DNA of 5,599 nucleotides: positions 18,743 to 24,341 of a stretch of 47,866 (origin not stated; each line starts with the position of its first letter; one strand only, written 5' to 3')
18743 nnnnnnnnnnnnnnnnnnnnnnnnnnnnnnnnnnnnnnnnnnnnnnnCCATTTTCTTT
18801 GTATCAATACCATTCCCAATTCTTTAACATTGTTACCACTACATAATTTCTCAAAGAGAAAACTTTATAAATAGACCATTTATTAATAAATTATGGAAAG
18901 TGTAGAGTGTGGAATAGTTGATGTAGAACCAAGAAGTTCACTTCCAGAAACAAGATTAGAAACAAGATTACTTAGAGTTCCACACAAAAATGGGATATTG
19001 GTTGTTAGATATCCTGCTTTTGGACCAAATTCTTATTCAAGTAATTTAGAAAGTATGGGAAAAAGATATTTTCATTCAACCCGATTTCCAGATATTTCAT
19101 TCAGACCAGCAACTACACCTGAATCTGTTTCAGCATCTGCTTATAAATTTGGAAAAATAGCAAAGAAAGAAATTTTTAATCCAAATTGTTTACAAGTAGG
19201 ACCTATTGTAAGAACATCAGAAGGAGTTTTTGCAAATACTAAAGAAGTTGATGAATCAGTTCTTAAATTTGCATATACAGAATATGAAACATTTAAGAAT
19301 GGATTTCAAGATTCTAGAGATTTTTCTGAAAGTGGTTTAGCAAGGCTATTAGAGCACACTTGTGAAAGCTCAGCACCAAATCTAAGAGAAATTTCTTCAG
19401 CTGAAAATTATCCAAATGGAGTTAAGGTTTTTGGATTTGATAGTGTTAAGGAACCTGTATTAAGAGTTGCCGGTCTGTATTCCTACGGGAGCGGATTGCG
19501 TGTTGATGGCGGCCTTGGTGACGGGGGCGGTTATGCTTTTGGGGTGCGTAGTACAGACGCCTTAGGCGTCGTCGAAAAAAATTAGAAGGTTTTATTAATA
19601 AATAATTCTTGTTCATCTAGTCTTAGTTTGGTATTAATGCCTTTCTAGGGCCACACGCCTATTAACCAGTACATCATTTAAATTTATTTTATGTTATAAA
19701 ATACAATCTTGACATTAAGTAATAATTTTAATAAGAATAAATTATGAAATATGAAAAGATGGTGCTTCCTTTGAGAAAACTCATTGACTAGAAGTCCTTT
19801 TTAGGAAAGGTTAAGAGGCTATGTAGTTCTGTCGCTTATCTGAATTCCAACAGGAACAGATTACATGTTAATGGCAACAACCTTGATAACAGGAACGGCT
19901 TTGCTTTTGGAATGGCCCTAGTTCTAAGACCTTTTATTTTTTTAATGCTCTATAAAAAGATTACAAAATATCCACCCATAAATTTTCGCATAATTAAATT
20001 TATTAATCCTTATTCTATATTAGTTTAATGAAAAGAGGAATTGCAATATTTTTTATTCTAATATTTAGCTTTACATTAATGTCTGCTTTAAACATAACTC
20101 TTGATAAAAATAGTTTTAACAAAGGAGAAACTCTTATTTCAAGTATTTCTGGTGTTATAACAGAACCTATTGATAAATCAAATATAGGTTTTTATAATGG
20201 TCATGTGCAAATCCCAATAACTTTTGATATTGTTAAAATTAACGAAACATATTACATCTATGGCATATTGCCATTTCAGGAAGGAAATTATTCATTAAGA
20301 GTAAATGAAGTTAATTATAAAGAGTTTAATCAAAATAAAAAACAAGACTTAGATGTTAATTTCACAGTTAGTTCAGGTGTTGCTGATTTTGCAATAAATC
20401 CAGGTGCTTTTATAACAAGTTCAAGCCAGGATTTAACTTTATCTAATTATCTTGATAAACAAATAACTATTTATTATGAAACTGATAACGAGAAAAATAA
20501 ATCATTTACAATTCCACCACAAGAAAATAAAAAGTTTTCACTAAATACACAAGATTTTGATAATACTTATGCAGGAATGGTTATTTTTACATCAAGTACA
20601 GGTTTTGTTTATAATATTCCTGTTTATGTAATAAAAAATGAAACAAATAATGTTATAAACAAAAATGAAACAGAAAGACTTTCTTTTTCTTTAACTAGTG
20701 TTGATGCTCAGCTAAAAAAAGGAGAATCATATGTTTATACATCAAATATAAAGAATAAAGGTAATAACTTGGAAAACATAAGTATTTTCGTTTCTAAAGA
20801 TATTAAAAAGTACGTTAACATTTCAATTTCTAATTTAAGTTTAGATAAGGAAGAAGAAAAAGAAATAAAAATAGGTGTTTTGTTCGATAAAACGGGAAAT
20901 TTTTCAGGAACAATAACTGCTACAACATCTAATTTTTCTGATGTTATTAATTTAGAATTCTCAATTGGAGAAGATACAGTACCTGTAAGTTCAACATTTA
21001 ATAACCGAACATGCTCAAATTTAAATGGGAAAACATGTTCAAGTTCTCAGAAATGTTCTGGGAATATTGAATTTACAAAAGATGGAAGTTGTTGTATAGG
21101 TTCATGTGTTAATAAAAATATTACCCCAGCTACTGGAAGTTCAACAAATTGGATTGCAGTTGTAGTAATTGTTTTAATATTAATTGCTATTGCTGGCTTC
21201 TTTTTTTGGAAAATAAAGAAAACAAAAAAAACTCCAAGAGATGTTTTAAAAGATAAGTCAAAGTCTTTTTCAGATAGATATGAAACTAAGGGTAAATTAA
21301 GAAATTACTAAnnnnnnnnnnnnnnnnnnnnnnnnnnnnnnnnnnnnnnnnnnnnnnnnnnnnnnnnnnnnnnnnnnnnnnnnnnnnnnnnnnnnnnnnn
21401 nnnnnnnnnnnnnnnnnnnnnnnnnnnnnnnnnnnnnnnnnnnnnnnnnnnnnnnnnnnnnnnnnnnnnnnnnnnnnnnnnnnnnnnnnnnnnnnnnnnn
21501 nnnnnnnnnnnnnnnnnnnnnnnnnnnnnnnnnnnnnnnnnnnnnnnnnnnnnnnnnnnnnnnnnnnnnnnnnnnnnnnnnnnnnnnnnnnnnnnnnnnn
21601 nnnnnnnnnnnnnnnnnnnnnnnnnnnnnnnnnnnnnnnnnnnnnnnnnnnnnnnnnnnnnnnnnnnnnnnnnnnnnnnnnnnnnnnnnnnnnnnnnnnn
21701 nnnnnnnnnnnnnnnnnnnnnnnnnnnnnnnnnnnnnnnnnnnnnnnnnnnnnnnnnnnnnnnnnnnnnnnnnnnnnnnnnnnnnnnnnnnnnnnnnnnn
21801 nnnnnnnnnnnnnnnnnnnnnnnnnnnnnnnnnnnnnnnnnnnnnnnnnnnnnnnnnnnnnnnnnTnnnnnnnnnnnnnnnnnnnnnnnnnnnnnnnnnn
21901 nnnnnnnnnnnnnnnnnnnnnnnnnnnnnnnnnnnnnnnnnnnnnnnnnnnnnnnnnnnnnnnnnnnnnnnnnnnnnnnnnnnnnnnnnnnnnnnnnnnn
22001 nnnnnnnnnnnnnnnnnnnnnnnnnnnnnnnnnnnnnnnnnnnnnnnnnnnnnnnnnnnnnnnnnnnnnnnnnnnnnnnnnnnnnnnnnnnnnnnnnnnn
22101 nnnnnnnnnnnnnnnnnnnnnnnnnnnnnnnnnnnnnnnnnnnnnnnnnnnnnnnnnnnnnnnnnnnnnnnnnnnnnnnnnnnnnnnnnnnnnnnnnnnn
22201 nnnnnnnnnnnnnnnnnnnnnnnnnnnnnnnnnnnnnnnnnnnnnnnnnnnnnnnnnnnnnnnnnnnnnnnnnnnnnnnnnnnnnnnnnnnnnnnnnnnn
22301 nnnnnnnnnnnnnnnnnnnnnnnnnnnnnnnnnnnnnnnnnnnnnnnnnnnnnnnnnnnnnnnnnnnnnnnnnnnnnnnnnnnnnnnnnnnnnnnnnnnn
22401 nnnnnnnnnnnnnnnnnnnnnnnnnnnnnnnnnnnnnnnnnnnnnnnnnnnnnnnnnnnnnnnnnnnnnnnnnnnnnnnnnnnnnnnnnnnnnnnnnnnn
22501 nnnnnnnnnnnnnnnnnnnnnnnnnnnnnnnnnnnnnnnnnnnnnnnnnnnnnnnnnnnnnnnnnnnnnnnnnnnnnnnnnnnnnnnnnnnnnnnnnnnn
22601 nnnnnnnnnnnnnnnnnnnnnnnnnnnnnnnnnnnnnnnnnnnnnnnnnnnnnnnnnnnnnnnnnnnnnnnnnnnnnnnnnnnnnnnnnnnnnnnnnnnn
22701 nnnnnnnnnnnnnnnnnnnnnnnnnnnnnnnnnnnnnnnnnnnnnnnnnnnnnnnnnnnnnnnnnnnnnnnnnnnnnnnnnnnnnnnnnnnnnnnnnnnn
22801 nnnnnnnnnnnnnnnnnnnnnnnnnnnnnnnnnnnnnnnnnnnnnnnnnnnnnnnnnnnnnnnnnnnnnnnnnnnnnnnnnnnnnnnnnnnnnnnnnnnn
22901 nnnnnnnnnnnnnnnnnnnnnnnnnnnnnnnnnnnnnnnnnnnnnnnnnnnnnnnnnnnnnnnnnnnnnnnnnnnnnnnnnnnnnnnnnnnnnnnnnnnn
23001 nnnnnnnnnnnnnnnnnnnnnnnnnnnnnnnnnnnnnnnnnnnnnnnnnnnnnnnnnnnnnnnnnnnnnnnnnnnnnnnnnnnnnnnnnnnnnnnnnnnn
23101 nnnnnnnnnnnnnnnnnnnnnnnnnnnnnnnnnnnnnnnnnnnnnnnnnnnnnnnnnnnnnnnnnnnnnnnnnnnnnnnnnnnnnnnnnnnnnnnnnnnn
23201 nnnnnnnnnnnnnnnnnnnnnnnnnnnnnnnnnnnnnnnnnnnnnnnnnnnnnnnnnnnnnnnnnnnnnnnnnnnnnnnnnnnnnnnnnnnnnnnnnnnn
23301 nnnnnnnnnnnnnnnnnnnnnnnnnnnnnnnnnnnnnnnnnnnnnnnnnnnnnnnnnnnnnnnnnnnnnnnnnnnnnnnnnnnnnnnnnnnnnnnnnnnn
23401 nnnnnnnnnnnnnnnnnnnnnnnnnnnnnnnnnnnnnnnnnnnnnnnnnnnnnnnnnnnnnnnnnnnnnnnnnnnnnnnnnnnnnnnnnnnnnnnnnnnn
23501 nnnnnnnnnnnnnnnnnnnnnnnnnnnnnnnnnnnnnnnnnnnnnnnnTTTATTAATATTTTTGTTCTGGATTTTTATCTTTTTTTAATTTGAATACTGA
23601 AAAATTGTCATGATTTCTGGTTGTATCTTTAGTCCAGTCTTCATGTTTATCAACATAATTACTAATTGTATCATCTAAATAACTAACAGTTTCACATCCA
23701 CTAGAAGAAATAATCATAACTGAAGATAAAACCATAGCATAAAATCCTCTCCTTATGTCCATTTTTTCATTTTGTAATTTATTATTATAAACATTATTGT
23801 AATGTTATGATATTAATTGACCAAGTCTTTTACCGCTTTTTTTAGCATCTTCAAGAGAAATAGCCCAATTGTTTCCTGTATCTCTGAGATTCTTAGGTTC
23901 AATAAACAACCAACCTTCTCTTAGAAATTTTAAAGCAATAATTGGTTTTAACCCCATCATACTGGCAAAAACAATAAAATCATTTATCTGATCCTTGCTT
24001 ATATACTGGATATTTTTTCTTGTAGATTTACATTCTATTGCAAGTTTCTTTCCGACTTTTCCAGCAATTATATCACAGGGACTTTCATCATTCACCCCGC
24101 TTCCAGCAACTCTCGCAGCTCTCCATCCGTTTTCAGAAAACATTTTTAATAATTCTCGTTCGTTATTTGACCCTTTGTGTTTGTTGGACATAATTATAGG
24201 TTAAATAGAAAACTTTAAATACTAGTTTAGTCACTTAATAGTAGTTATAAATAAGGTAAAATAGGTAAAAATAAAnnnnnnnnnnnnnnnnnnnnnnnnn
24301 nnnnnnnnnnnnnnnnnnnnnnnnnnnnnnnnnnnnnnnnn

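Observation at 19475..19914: Adenine-specific template/variable repeat pair: a diversity-generating retroelement in an archaeal context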

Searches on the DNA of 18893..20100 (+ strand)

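Call 25: search_rna_families(source=window, start=19400, end=20100, threshold=evalue, max_evalue=1, show_alignments=2)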
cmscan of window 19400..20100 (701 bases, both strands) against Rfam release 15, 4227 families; matches with E-value up to 1: 1.
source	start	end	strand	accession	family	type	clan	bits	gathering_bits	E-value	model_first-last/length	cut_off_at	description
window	19621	19827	+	RF03019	RT-16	Gene; sRNA;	-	81.1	50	4.9e-13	1-158/158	no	RT-16 RNA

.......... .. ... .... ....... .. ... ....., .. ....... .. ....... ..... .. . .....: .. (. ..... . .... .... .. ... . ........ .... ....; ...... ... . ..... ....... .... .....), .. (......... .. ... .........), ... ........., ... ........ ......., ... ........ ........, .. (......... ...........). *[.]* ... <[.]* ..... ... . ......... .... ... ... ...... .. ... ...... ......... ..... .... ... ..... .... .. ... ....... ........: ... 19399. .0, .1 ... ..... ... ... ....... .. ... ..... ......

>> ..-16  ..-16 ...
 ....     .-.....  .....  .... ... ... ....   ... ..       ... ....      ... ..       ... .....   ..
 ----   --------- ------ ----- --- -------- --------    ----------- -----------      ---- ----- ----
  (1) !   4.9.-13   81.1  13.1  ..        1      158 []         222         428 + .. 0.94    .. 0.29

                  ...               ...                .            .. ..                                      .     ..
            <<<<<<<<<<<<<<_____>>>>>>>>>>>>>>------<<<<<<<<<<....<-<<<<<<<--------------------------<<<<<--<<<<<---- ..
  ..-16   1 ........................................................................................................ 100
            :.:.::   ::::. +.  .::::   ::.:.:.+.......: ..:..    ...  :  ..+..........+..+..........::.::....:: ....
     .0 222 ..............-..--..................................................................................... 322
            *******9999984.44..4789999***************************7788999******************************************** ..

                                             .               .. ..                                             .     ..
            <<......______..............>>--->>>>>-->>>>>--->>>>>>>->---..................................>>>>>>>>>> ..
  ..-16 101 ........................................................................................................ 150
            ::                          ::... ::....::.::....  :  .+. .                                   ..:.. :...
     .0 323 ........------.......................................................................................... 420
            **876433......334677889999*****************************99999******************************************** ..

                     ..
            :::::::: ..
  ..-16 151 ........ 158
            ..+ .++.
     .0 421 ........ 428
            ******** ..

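Call 35: search_rna_families(sources=[L010, L011, L012, L013], threshold=gathering)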
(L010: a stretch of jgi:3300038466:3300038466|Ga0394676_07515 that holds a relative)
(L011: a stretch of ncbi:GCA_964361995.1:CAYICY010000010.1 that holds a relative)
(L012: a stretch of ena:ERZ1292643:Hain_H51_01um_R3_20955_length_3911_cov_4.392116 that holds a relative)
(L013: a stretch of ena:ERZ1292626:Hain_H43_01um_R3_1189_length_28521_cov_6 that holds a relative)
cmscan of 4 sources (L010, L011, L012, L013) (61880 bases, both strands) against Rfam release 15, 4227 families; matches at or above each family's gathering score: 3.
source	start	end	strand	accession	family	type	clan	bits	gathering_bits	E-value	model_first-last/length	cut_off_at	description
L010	10804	11042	+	RF03019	RT-16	Gene; sRNA;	-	68.3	50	1.9e-08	1-158/158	no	RT-16 RNA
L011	7059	7307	+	RF03019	RT-16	Gene; sRNA;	-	61.3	50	5.3e-07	1-158/158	no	RT-16 RNA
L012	2284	2532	+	RF03019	RT-16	Gene; sRNA;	-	61.3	50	5.3e-07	1-158/158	no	RT-16 RNA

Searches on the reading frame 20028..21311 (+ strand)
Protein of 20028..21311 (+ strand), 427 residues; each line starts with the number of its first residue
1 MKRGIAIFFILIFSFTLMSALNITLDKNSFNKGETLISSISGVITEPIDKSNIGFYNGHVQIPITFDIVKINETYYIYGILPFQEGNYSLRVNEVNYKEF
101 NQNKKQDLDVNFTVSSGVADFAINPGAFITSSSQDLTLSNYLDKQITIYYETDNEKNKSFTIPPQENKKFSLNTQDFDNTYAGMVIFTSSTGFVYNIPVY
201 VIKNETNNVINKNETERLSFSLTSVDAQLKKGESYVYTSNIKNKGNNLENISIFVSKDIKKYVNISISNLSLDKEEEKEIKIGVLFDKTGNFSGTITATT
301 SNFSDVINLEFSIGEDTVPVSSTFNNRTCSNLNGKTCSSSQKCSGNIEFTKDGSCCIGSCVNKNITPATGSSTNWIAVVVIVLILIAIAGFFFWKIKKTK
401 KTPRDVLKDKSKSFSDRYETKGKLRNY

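Call 5: search_protein_families(library=pfam, proteins=[window:20028-21311:+], max_evalue=0.01)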
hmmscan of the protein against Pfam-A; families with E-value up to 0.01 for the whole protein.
window:20028-21311:+ (427 aa): 0 families

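Call 82: search_protein_families(library=ncbifam, proteins=[window:20028-21311:+], max_evalue=0.01)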
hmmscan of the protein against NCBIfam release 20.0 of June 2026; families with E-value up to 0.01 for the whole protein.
window:20028-21311:+ (427 aa): 1 family
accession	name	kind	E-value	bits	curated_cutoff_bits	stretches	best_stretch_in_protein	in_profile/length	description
TIGR01167.1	LPXTG_anchor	domain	2.7e-05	24.6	15.9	1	367-398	3-33/34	LPXTG cell wall anchor domain-containing protein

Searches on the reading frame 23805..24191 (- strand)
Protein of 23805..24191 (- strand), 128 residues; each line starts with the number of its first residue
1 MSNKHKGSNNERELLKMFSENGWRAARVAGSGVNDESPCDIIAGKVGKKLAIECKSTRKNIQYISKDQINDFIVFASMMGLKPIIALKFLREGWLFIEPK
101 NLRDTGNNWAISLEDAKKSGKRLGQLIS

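Call 74: search_protein_families(library=pfam, proteins=[window:23805-24191:-], max_evalue=0.001)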
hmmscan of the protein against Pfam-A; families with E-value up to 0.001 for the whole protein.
window:23805-24191:- (128 aa): 2 families
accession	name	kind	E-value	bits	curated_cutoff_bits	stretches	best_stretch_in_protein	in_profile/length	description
PF01870.24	Hjc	-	2.9e-25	88.5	21.1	1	10-100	2-92/93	Archaeal holliday junction resolvase (hjc)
PF24608.2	PDDEXK_15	-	0.0003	21.2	27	1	3-95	2-108/164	Phage putative PDDEXK endonuclease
